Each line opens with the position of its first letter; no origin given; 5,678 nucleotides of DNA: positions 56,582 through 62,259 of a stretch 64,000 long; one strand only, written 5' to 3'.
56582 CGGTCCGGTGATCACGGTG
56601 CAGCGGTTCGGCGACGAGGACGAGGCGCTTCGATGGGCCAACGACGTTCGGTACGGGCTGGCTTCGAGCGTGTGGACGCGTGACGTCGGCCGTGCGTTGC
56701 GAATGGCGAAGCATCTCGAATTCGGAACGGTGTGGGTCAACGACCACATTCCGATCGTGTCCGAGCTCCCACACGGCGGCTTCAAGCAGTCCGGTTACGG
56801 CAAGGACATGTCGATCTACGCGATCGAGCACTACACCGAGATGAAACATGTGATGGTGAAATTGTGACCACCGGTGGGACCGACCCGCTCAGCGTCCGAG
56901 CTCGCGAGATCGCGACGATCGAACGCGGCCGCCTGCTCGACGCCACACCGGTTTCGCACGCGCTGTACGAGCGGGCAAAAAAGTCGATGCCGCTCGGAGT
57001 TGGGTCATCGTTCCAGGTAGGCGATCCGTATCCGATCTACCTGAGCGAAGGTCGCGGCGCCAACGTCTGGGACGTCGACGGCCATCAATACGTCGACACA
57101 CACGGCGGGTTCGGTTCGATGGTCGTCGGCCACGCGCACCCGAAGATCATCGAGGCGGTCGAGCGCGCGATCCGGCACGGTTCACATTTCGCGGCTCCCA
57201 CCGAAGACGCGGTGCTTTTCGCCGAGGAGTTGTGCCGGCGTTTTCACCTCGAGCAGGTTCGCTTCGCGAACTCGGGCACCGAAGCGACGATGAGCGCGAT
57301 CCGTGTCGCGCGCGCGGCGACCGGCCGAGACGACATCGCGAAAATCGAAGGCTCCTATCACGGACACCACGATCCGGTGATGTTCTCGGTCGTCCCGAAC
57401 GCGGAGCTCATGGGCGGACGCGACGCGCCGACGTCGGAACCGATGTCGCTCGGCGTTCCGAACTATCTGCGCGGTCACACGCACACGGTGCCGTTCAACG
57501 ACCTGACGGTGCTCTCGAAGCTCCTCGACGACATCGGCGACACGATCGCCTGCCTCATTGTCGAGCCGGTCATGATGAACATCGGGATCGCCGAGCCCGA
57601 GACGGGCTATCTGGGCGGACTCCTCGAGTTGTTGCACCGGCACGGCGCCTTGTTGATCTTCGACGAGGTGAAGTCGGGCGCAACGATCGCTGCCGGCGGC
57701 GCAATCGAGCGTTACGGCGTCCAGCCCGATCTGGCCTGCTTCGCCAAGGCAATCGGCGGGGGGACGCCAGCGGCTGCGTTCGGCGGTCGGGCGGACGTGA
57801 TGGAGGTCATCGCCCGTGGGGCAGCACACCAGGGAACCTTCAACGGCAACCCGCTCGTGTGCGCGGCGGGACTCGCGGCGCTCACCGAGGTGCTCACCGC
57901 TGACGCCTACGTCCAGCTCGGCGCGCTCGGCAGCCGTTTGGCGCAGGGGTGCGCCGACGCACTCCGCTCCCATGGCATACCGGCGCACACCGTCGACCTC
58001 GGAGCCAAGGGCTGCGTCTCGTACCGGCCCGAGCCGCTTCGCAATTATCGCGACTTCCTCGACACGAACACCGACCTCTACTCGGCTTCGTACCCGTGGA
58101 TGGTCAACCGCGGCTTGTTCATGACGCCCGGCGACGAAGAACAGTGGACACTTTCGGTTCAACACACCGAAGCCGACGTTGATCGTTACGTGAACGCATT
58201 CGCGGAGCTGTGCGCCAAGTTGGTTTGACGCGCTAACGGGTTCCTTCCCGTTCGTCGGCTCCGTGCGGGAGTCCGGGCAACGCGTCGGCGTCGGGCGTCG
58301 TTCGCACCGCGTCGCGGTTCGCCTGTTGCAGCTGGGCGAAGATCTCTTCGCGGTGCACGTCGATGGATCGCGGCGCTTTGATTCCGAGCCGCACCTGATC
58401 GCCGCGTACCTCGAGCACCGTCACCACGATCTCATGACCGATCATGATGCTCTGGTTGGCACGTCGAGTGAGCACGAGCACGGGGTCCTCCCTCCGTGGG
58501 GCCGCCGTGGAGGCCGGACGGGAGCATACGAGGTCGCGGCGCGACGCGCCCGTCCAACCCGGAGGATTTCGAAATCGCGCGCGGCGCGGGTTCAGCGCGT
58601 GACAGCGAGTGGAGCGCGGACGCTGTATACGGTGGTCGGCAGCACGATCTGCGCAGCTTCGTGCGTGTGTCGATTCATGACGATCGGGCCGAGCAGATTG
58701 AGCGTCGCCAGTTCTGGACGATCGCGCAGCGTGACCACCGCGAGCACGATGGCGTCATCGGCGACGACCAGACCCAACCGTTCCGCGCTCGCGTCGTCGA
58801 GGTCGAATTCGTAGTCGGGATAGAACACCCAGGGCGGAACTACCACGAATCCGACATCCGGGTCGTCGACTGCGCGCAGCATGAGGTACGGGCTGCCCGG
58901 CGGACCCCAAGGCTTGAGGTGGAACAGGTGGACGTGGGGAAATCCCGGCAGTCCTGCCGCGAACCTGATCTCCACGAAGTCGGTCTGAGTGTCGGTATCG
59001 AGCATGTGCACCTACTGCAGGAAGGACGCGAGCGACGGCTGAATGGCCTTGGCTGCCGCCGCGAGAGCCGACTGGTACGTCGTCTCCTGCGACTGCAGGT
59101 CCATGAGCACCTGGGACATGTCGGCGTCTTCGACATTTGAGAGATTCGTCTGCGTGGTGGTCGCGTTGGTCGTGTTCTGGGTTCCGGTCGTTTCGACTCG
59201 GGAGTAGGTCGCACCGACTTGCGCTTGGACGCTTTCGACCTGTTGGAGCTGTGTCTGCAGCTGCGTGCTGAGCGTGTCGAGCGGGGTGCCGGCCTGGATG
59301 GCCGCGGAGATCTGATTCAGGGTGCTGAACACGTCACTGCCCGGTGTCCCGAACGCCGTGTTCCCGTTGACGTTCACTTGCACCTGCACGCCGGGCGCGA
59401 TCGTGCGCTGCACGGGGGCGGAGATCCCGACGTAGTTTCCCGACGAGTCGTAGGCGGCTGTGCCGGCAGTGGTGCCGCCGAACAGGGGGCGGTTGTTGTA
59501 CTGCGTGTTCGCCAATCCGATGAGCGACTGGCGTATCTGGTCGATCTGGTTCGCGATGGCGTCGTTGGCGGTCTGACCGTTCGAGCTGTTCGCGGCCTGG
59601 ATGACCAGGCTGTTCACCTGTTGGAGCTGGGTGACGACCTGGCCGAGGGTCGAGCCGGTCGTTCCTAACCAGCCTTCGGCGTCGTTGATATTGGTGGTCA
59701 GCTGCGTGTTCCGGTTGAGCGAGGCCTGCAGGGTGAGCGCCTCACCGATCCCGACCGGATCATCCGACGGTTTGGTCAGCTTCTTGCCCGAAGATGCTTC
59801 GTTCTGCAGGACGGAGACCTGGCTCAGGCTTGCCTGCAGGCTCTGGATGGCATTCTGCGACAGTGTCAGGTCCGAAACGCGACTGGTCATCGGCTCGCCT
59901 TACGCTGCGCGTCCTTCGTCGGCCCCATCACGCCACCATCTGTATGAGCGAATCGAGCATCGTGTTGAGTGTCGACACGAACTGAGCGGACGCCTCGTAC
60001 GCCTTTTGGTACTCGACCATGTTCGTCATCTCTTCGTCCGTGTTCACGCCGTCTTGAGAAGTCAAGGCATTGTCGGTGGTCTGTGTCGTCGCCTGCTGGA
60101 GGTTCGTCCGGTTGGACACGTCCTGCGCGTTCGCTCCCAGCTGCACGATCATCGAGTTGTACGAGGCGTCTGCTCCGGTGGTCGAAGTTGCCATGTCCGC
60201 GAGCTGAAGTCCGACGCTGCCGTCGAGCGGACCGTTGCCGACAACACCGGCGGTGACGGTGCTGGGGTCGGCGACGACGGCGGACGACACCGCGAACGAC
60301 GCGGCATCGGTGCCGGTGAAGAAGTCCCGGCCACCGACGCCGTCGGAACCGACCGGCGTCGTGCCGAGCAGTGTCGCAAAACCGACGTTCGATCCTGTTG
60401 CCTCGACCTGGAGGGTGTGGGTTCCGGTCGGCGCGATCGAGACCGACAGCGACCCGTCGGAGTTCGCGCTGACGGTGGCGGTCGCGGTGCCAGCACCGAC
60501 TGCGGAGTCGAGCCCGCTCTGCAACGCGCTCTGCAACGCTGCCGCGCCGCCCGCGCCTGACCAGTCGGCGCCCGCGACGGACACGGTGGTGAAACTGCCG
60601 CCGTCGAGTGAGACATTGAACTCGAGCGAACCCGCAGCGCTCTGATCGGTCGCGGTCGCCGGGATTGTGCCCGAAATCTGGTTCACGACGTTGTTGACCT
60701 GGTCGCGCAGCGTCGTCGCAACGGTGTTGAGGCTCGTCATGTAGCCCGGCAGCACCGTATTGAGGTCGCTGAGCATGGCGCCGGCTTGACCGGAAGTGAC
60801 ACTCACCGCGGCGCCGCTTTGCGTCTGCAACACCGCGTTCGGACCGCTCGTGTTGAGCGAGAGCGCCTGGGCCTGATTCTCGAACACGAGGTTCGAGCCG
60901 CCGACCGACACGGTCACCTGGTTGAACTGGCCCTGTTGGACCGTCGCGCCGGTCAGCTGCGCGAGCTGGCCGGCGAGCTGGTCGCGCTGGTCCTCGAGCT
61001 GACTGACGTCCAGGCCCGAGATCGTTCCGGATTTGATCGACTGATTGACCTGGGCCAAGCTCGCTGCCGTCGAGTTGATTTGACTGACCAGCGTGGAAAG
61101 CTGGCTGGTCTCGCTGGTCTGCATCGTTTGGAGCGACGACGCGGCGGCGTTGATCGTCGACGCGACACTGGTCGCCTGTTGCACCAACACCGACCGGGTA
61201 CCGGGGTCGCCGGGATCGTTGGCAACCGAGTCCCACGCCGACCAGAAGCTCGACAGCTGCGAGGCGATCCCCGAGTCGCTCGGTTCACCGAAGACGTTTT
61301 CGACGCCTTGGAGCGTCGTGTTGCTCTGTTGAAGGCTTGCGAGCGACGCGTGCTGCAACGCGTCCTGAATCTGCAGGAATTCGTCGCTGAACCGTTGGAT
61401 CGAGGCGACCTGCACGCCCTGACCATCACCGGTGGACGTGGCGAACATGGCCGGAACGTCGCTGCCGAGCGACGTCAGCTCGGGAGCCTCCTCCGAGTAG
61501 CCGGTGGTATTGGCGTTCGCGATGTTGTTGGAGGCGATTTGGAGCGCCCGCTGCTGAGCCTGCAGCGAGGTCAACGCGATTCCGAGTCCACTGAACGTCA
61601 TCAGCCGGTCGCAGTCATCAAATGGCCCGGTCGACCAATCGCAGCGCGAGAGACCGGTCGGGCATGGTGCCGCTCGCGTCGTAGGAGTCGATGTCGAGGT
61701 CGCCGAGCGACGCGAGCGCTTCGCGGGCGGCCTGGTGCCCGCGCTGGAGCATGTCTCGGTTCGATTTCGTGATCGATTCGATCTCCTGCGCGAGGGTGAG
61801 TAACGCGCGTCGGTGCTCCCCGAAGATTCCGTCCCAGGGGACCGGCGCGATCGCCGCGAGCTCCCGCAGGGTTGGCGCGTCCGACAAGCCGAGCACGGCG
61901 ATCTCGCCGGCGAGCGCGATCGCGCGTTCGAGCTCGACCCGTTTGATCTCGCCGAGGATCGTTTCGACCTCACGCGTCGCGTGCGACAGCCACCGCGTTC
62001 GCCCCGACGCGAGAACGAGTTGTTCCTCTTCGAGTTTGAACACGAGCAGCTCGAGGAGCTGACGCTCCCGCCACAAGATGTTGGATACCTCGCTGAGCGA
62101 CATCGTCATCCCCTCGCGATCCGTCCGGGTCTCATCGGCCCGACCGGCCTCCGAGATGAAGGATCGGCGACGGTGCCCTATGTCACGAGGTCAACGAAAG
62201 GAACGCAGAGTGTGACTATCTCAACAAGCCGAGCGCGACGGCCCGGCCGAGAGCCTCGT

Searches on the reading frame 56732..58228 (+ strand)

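Call 68: search_protein_families(library=pfam, proteins=[window:56732-58228:+], max_evalue=0.1)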
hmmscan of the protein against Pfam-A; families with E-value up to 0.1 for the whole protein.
window:56732-58228:+ (498 aa): 1 family
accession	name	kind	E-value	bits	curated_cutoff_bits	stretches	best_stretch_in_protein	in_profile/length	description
PF00202.27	Aminotran_3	-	4.1e-64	217.2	30.5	1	99-410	8-329/403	Aminotransferase class-III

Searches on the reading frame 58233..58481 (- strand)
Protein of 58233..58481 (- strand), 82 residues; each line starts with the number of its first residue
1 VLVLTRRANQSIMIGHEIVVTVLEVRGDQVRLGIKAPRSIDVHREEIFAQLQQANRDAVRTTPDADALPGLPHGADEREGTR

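Call 8: search_protein_families(library=pfam, proteins=[window:58233-58481:-], max_evalue=0.01)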
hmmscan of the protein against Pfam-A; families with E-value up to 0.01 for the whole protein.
window:58233-58481:- (82 aa): 1 family
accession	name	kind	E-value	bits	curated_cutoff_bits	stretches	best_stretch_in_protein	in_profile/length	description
PF02599.21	CsrA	-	7.6e-25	87.1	27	1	1-52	1-52/53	Global regulator protein family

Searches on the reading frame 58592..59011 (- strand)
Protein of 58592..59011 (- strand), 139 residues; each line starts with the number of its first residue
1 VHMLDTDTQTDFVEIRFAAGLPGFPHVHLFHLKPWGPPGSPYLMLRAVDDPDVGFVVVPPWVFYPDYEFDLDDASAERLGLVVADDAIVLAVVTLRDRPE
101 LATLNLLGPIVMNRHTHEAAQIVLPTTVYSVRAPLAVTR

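Call 8: search_protein_families(library=pfam, proteins=[window:58592-59011:-], max_evalue=0.01)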
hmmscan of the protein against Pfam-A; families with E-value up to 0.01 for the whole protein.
window:58592-59011:- (139 aa): 1 family
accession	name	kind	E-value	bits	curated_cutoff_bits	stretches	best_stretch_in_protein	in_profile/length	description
PF02623.20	FliW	-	5.2e-31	107.4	25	1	15-135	1-122/122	FliW protein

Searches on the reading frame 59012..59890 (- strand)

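Call 8: search_protein_families(library=pfam, proteins=[window:59012-59890:-], max_evalue=0.01)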
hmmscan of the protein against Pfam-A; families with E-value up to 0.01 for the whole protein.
window:59012-59890:- (292 aa): 2 families
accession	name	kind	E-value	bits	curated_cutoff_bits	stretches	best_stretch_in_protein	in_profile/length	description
PF00669.25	Flagellin_N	-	8.8e-19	68.4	26.6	1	5-140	1-137/139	Bacterial flagellin N-terminal helical region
PF00700.27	Flagellin_C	-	4.2e-05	24.2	23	1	211-290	4-85/86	Bacterial flagellin C-terminal helical region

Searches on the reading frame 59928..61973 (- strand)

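Call 8: search_protein_families(library=pfam, proteins=[window:59928-61973:-], max_evalue=0.01)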
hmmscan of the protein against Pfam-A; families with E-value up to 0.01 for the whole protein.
window:59928-61973:- (681 aa): 4 families
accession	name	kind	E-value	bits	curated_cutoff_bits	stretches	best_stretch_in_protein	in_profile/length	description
PF22638.1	FlgK_D1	-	1.1e-43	150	28.6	1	222-431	2-219/233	Flagellar hook-associated protein FlgK helical domain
PF06429.18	Flg_bbr_C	-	7.1e-12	45.1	23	1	642-679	9-46/46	Flagellar basal body rod FlgEFG protein C-terminal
PF00460.25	Flg_bb_rod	-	2.9e-08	33.9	20.7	1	133-159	4-30/31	Flagella basal body rod protein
PF19491.4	DUF6026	-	0.0035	17.7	26.6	0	324-347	23-46/51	Family of unknown function (DUF6026)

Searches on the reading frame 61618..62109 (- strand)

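Call 8: search_protein_families(library=pfam, proteins=[window:61618-62109:-], max_evalue=0.01)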
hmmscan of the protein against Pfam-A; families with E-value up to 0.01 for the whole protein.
window:61618-62109:- (163 aa): 1 family
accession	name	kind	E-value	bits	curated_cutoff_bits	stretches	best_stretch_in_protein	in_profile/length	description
PF05130.17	FlgN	-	2.7e-16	60.7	30.5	1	3-149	1-145/147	FlgN protein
